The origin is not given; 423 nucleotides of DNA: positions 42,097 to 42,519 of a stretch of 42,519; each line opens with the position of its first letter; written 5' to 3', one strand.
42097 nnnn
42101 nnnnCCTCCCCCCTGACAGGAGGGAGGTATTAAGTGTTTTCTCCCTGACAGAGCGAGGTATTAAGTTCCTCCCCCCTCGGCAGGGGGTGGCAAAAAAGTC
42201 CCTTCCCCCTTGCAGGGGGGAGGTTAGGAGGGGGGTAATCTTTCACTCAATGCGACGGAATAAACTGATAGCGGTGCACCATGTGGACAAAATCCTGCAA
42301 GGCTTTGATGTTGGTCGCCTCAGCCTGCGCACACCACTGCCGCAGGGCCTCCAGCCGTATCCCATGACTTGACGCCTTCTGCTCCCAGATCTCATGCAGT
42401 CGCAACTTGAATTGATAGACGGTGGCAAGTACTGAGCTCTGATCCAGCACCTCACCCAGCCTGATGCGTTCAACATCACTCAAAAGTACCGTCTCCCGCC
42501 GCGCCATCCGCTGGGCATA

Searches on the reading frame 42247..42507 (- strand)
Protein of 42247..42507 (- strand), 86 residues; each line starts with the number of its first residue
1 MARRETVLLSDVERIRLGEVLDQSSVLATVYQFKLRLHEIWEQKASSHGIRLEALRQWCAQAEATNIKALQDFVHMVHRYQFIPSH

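Call 59: search_protein_families(library=ncbifam, proteins=[window:42247-42507:-], max_evalue=0.001)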
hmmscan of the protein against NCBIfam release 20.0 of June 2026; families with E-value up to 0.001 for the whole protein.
window:42247-42507:- (86 aa): 3 families
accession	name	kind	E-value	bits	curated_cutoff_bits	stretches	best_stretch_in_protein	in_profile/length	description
NF049919.1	DesA_ISL3_tail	domain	1.6e-20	73.8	30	1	4-81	45-122/122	DesA/ISL3 alpha bundle tail domain-containing protein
NF049918.1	DesA_fam_desat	equivalog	5.2e-14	52.2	400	1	4-80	308-384/385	DesA family fatty acid desaturase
NF033550.5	transpos_ISL3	equivalog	1.8e-09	37.2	180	1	8-80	253-323/370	ISL3 family transposase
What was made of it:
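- The only ISL3-like hit in the window, at 42247-42507, is the tail domain of a DesA desaturase (call 59).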
